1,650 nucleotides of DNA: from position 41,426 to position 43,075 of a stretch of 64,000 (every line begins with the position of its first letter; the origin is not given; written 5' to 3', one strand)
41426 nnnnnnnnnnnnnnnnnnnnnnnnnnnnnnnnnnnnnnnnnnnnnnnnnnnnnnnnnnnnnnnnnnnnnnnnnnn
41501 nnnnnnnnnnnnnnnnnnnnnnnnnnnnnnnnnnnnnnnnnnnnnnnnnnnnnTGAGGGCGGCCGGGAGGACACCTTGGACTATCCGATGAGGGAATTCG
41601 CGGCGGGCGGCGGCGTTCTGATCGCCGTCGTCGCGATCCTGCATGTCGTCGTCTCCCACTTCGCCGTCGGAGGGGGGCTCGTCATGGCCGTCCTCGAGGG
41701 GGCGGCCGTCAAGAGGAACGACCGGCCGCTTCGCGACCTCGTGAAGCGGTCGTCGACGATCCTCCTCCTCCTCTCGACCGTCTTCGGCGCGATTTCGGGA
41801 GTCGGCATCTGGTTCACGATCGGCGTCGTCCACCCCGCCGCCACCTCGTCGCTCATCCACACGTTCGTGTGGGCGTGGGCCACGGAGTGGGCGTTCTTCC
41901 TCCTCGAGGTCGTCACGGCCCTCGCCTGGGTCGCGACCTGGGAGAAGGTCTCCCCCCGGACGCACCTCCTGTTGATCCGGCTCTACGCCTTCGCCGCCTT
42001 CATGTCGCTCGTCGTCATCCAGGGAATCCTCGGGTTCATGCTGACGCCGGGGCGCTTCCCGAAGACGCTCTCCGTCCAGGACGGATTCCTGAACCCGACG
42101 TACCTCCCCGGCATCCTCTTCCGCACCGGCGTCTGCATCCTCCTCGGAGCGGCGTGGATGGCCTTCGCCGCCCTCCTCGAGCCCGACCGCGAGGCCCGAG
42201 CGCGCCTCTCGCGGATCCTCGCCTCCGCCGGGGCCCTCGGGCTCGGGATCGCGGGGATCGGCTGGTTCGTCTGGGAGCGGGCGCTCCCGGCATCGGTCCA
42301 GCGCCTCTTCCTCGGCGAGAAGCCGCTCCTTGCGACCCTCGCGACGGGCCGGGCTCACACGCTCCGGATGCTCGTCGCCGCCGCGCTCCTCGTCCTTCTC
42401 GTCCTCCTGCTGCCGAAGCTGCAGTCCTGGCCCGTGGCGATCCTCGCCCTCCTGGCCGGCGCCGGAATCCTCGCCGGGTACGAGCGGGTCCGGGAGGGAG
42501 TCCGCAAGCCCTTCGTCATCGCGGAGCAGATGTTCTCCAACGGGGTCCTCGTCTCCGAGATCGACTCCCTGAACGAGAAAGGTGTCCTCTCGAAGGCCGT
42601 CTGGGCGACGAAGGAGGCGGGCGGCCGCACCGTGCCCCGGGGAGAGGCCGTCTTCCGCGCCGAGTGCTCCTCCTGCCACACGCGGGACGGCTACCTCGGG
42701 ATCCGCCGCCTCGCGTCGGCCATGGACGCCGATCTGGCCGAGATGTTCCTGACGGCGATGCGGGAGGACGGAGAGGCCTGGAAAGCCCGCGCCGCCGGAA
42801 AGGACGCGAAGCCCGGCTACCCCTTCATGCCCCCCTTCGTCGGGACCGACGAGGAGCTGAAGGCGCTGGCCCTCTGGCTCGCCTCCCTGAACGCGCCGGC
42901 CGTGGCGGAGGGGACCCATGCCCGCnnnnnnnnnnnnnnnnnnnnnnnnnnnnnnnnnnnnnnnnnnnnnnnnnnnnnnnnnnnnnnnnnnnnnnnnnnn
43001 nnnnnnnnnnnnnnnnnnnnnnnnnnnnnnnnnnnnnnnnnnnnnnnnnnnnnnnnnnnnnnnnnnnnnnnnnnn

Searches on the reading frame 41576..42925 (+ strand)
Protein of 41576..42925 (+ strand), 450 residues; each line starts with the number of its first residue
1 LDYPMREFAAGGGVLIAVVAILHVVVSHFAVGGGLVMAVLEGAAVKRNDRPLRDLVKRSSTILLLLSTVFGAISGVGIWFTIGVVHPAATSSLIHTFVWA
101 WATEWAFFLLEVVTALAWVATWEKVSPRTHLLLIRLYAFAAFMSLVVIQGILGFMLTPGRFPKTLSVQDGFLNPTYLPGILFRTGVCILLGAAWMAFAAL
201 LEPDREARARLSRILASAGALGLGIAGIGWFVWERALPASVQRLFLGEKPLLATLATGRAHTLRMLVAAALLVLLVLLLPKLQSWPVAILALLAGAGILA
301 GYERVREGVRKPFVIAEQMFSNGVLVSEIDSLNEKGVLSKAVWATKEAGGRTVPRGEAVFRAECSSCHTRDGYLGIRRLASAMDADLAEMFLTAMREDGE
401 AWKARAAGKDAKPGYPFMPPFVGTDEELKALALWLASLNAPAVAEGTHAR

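Call 8: search_protein_families(library=pfam, proteins=[window:41576-42925:+], max_evalue=0.1)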
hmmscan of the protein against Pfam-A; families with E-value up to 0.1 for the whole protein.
window:41576-42925:+ (450 aa): 4 families
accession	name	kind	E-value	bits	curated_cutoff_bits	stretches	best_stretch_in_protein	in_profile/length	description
PF01654.22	Cyt_bd_oxida_I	-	3.3e-11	42.9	26.2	1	16-158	6-148/418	Cytochrome bd terminal oxidase subunit I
PF13442.11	Cytochrome_CBB3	-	4.7e-08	33.7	27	1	353-435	3-68/68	Cytochrome C oxidase, cbb3-type, subunit III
PF00034.26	Cytochrom_C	-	4.2e-06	28.4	21.3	1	355-438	3-89/90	Cytochrome c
PF06127.16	Mpo1-like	-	0.021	15.4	24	0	126-245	20-77/95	2-hydroxy-palmitic acid dioxygenase Mpo1-like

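Call 9: search_protein_families(library=ncbifam, proteins=[window:41576-42925:+], max_evalue=0.1)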
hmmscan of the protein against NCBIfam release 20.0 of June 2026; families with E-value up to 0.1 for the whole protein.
window:41576-42925:+ (450 aa): 3 families
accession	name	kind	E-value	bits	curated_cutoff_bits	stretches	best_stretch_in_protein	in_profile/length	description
TIGR00782.1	ccoP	equivalog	0.027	13.8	179.95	1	345-380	195-229/285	cytochrome-c oxidase, cbb3-type subunit III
NF045774.1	cytochro_C551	exception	0.03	14.3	118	0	349-371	35-57/110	cytochrome c551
NF045930.1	Cytc6PetJCyano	equivalog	0.081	12.9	135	0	344-370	19-45/110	cytochrome c6 PetJ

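Call 11: find_homologous_proteins(query=window:41576-42925:+, max_evalue=0.00001)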
Query window:41576-42925:+ (450 aa): 1825 proteins with E <= 0.00001 among 8000 candidates; the best 120 are listed.
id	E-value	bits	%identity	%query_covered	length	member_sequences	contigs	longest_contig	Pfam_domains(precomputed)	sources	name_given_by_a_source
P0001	3.2e-285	964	100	99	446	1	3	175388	PF13442.12,PF00034.27,PF01654.23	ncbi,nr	ncbi:MAG: cytochrome ubiquinol oxidase subunit I [Holophagales bacterium]|nr:cytochrome ubiquinol ox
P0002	4.2e-263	891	91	100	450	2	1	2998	PF13442.12,PF00034.27,PF01654.23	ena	-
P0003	7.1e-259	877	90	100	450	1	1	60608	PF13442.12,PF01654.23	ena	-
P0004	5.7e-258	874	89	100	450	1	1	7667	PF13442.12,PF01654.23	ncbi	-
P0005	2.5e-257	872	88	100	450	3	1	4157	PF13442.12,PF00034.27,PF01654.23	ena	-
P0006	2.8e-256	869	88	100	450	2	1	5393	PF13442.12,PF00034.27,PF01654.23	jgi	jgi:mono/diheme cytochrome c family protein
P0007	1.0e-253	860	88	100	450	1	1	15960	PF13442.12,PF00034.27,PF01654.23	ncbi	-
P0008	1.4e-253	860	87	100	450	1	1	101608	PF13442.12,PF00034.27,PF01654.23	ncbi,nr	ncbi:MAG: cytochrome ubiquinol oxidase subunit I [Holophagales bacterium]|nr:cytochrome ubiquinol ox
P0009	2.0e-253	859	87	100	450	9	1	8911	PF13442.12,PF00034.27,PF01654.23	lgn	-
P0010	6.6e-252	854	86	100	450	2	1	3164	PF13442.12,PF00034.27,PF01654.23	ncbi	-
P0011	1.1e-251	854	87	100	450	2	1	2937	PF13442.12,PF00034.27,PF01654.23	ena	-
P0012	2.8e-251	852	86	100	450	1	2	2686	PF13442.12,PF00034.27,PF01654.23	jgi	jgi:mono/diheme cytochrome c family protein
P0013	1.3e-250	850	87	100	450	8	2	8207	PF13442.12,PF00034.27,PF01654.23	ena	-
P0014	1.5e-250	850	86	100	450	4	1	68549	PF13442.12,PF00034.27,PF01654.23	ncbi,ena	-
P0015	1.3e-249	847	89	98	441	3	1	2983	PF13442.12,PF00034.27,PF01654.23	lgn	-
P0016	5.5e-249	845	85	100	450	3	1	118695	PF13442.12,PF00034.27,PF01654.23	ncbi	-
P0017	5.3e-247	838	85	100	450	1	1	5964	PF13442.12,PF00034.27,PF01654.23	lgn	-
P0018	6.9e-247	838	84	100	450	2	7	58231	PF13442.12,PF00034.27,PF01654.23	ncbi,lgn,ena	-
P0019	9.1e-247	837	84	100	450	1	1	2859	PF13442.12,PF00034.27,PF01654.23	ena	-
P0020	2.0e-246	836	85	100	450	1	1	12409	PF13442.12,PF00034.27,PF01654.23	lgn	-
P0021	5.1e-246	835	84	100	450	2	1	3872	PF13442.12,PF00034.27,PF01654.23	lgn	-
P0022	6.6e-246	834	84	100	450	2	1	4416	PF13442.12,PF01654.23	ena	-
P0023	1.2e-245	834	84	100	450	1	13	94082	PF13442.12,PF00034.27,PF01654.23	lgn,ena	-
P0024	2.3e-245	833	84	100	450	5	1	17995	PF13442.12,PF00034.27,PF01654.23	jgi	-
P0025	6.5e-245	831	84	100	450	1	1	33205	PF13442.12,PF00034.27,PF01654.23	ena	-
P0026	6.8e-244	828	83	100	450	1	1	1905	PF13442.12,PF00034.27,PF01654.23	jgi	jgi:cytochrome bd ubiquinol oxidase subunit I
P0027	7.0e-244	828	83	100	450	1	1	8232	PF13442.12,PF00034.27,PF01654.23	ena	-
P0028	9.1e-243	824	83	100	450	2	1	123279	PF13442.12,PF00034.27,PF01654.23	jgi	-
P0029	1.4e-242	823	83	100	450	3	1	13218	PF13442.12,PF01654.23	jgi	jgi:cytochrome bd-type quinol oxidase subunit 1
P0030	4.5e-242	822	84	99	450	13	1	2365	PF13442.12,PF01654.23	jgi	-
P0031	7.4e-242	821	83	100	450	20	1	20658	PF13442.12,PF01654.23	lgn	-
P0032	1.0e-241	821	84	99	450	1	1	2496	PF13442.12,PF00034.27,PF01654.23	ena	-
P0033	1.4e-241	820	83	100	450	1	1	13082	PF13442.12,PF01654.23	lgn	-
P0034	1.5e-241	820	83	100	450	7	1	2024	PF13442.12,PF01654.23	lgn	-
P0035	1.5e-241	820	84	99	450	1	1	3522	PF13442.12,PF00034.27,PF01654.23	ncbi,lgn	-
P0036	1.9e-241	820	83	100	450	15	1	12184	PF13442.12,PF00034.27,PF01654.23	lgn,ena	-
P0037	2.3e-241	819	82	100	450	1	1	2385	PF13442.12,PF00034.27,PF01654.23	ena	-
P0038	5.4e-241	818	83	100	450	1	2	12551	PF13442.12,PF00034.27,PF01654.23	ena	-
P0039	5.8e-241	818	86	98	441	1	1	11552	PF13442.12,PF00034.27,PF01654.23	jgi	jgi:cytochrome bd-type quinol oxidase subunit 1/mono/diheme cytochrome c family protein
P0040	6.3e-241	818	83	99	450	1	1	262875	PF13442.12,PF01654.23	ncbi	ncbi:MAG: c-type cytochrome [Thermoanaerobaculia bacterium]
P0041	1.2e-240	817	83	100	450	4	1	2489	PF13442.12,PF00034.27,PF01654.23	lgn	-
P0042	1.2e-240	817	82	100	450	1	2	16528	PF13442.12,PF00034.27,PF01654.23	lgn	-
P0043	1.7e-240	817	83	99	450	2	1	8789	PF13442.12,PF00034.27,PF01654.23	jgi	jgi:mono/diheme cytochrome c family protein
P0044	2.6e-240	816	84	99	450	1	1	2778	PF13442.12,PF00034.27,PF01654.23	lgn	-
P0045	8.7e-240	814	83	99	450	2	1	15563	PF13442.12,PF01654.23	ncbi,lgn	-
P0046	2.4e-239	813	84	100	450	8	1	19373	PF13442.12,PF00034.27,PF01654.23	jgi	jgi:mono/diheme cytochrome c family protein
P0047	3.8e-239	812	83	99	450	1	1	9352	PF13442.12,PF00034.27,PF01654.23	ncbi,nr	ncbi:MAG TPA: cytochrome ubiquinol oxidase subunit I [Thermoanaerobaculia bacterium]|nr:cytochrome u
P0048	1.6e-238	810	82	99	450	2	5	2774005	PF13442.12,PF00034.27,PF01654.23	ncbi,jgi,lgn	jgi:cytochrome bd-type quinol oxidase subunit 1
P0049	3.2e-238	809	82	100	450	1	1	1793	PF13442.12,PF00034.27,PF01654.23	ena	-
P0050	3.2e-237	806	81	100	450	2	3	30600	PF13442.12,PF01654.23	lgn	-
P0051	1.5e-236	804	82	100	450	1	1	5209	PF13442.12,PF01654.23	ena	-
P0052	4.6e-233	792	81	99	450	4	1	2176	PF13442.12,PF01654.23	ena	-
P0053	8.8e-232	788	79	100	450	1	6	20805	PF13442.12,PF01654.23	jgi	jgi:mono/diheme cytochrome c family protein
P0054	5.4e-229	779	80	100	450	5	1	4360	PF01654.23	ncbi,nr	ncbi:MAG TPA: cytochrome ubiquinol oxidase subunit I [Thermoanaerobaculia bacterium]|nr:cytochrome u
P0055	4.0e-226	769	80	100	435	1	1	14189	PF13442.12,PF01654.23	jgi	-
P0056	8.4e-223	758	83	92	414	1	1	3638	PF13442.12,PF00034.27,PF01654.23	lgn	-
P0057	7.9e-202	689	93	47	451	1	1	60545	PF13442.12,PF00034.27,PF01654.23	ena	-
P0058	1.0e-178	613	64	99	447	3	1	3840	PF13442.12,PF00034.27,PF01654.23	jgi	-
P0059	4.9e-177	608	65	100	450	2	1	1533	PF13442.12,PF00034.27,PF01654.23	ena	-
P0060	2.6e-176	605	64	99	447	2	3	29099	PF13442.12,PF00034.27,PF01654.23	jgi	jgi:cytochrome bd-type quinol oxidase subunit 1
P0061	1.3e-175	603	64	100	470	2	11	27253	PF13442.12,PF00034.27,PF01654.23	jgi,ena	jgi:mono/diheme cytochrome c family protein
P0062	1.7e-175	602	64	100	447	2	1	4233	PF13442.12,PF00034.27,PF01654.23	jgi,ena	-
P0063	2.7e-175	602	65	99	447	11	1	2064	PF13442.12,PF00034.27,PF01654.23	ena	-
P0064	3.5e-175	601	65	100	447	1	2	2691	PF13442.12,PF00034.27,PF01654.23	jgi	jgi:cytochrome d ubiquinol oxidase subunit I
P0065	1.2e-174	600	63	100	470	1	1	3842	PF13442.12,PF00034.27,PF01654.23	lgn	-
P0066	3.7e-174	598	65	99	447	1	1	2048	PF13442.12,PF00034.27,PF01654.23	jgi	jgi:cytochrome d ubiquinol oxidase subunit I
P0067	6.9e-174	597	65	99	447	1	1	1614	PF13442.12,PF00034.27,PF01654.23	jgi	jgi:cytochrome d ubiquinol oxidase subunit I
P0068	2.2e-173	596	64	99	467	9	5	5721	PF13442.12,PF00034.27,PF01654.23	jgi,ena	-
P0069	6.4e-173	594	64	99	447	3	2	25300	PF13442.12,PF00034.27,PF01654.23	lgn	-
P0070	1.8e-172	592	63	100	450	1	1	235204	PF13442.12,PF00034.27,PF01654.23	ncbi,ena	-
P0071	2.4e-172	592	65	99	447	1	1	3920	PF13442.12,PF00034.27,PF01654.23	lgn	-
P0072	2.4e-172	592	64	99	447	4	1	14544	PF13442.12,PF00034.27,PF01654.23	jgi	jgi:cytochrome d ubiquinol oxidase subunit I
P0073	2.8e-172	592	63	100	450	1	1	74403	PF13442.12,PF00034.27,PF01654.23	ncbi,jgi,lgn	ncbi:MAG: cytochrome ubiquinol oxidase subunit I [Thermoanaerobaculia bacterium]|jgi:mono/diheme cyt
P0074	3.0e-172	592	64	100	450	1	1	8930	PF13442.12,PF00034.27,PF01654.23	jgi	jgi:cytochrome bd-type quinol oxidase subunit 1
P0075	3.1e-172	592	64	100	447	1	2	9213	PF13442.12,PF00034.27,PF01654.23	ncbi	-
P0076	4.6e-172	591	64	99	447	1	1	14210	PF13442.12,PF00034.27,PF01654.23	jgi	jgi:cytochrome d ubiquinol oxidase subunit I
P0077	4.9e-172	591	63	100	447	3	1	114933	PF13442.12,PF00034.27,PF01654.23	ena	-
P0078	6.1e-172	591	63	100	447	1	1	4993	PF13442.12,PF00034.27,PF01654.23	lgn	-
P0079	1.3e-171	590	63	99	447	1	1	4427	PF13442.12,PF00034.27,PF01654.23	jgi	jgi:cytochrome d ubiquinol oxidase subunit I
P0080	1.3e-171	590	63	100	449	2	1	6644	PF00034.27,PF01654.23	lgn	-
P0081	1.5e-171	589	64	100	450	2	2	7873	PF13442.12,PF00034.27,PF01654.23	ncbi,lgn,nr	ncbi:MAG TPA: cytochrome ubiquinol oxidase subunit I [Thermoanaerobaculia bacterium]|nr:cytochrome u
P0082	2.4e-171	589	62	100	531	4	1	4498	PF13442.12,PF00034.27,PF01654.23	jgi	-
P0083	3.1e-171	588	62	100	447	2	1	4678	PF13442.12,PF00034.27,PF01654.23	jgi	jgi:cytochrome d ubiquinol oxidase subunit I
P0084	5.6e-171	588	65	99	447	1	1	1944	PF13442.12,PF00034.27,PF01654.23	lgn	-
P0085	8.7e-171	587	64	100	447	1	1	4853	PF13442.12,PF00034.27,PF01654.23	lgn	-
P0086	1.1e-170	587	63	100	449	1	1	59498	PF13442.12,PF00034.27,PF01654.23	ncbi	-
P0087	2.4e-170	585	62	100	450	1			PF13442.12,PF00034.27,PF01654.23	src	-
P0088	5.9e-170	584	63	100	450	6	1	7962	PF13442.12,PF00034.27,PF01654.23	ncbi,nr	ncbi:MAG TPA: cytochrome ubiquinol oxidase subunit I [Thermoanaerobaculia bacterium]|nr:cytochrome u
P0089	8.0e-170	584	62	100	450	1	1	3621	PF13442.12,PF00034.27,PF01654.23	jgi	jgi:cytochrome bd ubiquinol oxidase subunit I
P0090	8.8e-170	584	63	100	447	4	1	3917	PF13442.12,PF00034.27,PF01654.23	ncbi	ncbi:MAG: cytochrome ubiquinol oxidase subunit I [Acidithiobacillales bacterium]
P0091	8.8e-170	584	63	100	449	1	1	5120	PF13442.12,PF00034.27,PF01654.23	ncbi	-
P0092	1.2e-169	583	64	98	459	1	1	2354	PF13442.12,PF00034.27,PF01654.23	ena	-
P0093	4.8e-169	581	62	100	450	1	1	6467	PF13442.12,PF00034.27,PF01654.23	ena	-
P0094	6.3e-169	581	62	100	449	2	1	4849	PF00034.27,PF01654.23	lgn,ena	-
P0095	1.3e-168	580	61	100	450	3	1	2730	PF13442.12,PF00034.27,PF01654.23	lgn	-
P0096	1.8e-168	579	62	100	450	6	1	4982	PF13442.12,PF00034.27,PF01654.23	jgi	jgi:cytochrome bd ubiquinol oxidase subunit I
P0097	3.2e-167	575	60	99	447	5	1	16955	PF13442.12,PF00034.27,PF01654.23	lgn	-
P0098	4.0e-167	575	62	100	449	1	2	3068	PF13442.12,PF00034.27,PF01654.23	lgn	-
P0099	9.4e-167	574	61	100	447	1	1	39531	PF13442.12,PF00034.27,PF01654.23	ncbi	ncbi:MAG: cytochrome ubiquinol oxidase subunit I [Thermoanaerobaculia bacterium]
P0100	9.9e-167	574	61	100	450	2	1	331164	PF13442.12,PF00034.27,PF01654.23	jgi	jgi:cytochrome d ubiquinol oxidase subunit I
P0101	4.5e-166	571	63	99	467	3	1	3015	PF13442.12,PF00034.27,PF01654.23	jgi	-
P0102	7.3e-166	571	62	100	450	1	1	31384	PF13442.12,PF00034.27,PF01654.23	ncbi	-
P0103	7.6e-166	571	61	100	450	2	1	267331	PF13442.12,PF00034.27,PF01654.23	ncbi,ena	-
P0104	3.1e-165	569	61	100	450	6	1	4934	PF13442.12,PF00034.27,PF01654.23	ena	-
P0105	9.1e-165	567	62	99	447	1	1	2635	PF13442.12,PF00034.27,PF01654.23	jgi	jgi:cytochrome d ubiquinol oxidase subunit I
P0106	1.2e-164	567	62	100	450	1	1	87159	PF13442.12,PF00034.27,PF01654.23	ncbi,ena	-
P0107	7.6e-164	564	62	99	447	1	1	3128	PF13442.12,PF00034.27,PF01654.23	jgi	jgi:cytochrome d ubiquinol oxidase subunit I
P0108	1.0e-163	564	62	99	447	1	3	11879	PF13442.12,PF00034.27,PF01654.23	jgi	jgi:cytochrome d ubiquinol oxidase subunit I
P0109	1.3e-163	563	61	100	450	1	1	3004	PF13442.12,PF00034.27,PF01654.23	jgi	jgi:mono/diheme cytochrome c family protein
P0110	1.5e-163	563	65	94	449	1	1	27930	PF01654.23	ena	-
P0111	4.8e-163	561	59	99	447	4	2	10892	PF13442.12,PF00034.27,PF01654.23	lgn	-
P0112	1.4e-161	557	60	99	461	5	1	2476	PF00034.27,PF01654.23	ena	-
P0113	7.2e-161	554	58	100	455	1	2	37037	PF13442.12,PF00034.27,PF01654.23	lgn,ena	-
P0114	1.2e-160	553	59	100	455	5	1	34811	PF00034.27,PF01654.23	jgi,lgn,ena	-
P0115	1.8e-160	553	59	100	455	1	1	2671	PF00034.27,PF01654.23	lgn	-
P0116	2.1e-160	553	61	100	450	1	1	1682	PF13442.12,PF00034.27,PF01654.23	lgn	-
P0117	4.4e-160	552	59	99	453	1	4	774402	PF13442.12,PF00034.27,PF01654.23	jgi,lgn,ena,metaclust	metaclust:\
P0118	4.7e-160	552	58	100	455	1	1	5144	PF13442.12,PF00034.27,PF01654.23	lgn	-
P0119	6.1e-160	551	60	99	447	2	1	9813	PF00034.27,PF01654.23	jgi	jgi:mono/diheme cytochrome c family protein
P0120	6.4e-160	551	59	100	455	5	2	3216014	PF13442.12,PF00034.27,PF01654.23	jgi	jgi:cytochrome d ubiquinol oxidase subunit I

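Call 14: find_encoding_contigs(protein=P0048, flank=8000, max_places=3)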
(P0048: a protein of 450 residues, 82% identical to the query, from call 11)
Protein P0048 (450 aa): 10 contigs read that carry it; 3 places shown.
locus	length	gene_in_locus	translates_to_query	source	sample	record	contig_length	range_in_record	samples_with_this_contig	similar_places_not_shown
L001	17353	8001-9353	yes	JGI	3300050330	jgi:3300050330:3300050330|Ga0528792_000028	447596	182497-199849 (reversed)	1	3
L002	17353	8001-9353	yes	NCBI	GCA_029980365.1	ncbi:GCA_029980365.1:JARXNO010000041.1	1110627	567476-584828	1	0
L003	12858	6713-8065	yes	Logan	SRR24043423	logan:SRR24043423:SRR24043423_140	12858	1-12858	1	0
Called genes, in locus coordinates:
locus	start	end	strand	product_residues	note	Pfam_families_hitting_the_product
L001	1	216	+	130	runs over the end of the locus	PF01850:PIN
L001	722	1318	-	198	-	PF06078:DUF937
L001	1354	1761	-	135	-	PF12200:DUF3597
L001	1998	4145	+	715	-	PF19310:TOP_N (weak), PF01432:Peptidase_M3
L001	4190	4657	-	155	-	-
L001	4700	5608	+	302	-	PF12146:Hydrolase_4 (faint), PF00561:Abhydrolase_1, PF12697:Abhydrolase_6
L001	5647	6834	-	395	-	PF01053:Cys_Met_Meta_PP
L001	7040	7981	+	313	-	PF00291:PALP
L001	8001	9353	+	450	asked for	PF01654:Cyt_bd_oxida_I, PF13442:Cytochrome_CBB3 (weak), PF00034:Cytochrom_C (weak)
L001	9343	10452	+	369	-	-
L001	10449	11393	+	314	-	PF01734:Patatin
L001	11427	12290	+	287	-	PF13369:Transglut_core2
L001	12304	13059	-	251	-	PF17131:TP_0789-like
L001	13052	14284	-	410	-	PF02687:FtsX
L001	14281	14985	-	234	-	PF00005:ABC_tran, PF13304:AAA_21 (weak)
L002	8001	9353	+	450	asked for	PF01654:Cyt_bd_oxida_I, PF13442:Cytochrome_CBB3 (weak), PF00034:Cytochrom_C (weak)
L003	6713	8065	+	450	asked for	PF01654:Cyt_bd_oxida_I, PF13442:Cytochrome_CBB3 (weak), PF00034:Cytochrom_C (weak)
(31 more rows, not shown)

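Call 15: find_encoding_contigs(protein=P0120, flank=8000, max_places=3)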
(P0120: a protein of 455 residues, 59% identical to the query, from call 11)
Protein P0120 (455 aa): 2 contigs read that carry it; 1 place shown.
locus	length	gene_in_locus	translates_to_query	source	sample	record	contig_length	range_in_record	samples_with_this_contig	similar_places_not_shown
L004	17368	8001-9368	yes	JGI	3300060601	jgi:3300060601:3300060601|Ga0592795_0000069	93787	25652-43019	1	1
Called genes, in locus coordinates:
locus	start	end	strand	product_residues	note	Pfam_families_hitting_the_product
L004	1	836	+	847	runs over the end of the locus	PF13180:PDZ_2, PF17820:PDZ_6, PF01590:GAF (weak), PF13185:GAF_2 (weak), PF13492:GAF_3 (weak), PF07228:SpoIIE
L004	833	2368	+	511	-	PF00158:Sigma54_activat, PF14532:Sigma54_activ_2, PF07728:AAA_5, PF25601:AAA_lid_14, PF02954:HTH_8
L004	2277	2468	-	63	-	-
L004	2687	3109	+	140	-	PF13581:HATPase_c_2, PF02518:HATPase_c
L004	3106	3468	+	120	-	PF01740:STAS, PF13466:STAS_2 (weak)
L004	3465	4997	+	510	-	PF01590:GAF (weak), PF07228:SpoIIE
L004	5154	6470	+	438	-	PF03349:Toluene_X, PF13505:OMP_b-brl (faint)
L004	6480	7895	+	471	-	PF00657:Lipase_GDSL, PF13472:Lipase_GDSL_2 (faint)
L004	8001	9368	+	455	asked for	PF01654:Cyt_bd_oxida_I, PF00034:Cytochrom_C (weak), PF13442:Cytochrome_CBB3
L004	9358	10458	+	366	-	-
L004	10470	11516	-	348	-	PF00155:Aminotran_1_2, PF01212:Beta_elim_lyase, PF01041:DegT_DnrJ_EryC1 (weak)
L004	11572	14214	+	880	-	PF00675:Peptidase_M16, PF05193:Peptidase_M16_C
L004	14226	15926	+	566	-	PF02463:SMC_N, PF13476:AAA_23 (weak), PF13304:AAA_21 (faint), PF13401:AAA_22 (faint)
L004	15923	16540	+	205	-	PF01300:Sua5_yciO_yrdC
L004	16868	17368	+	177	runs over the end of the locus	PF21711:DCTN5 (weak), PF25084:LbH_EIF2B (weak), PF00132:Hexapep (weak)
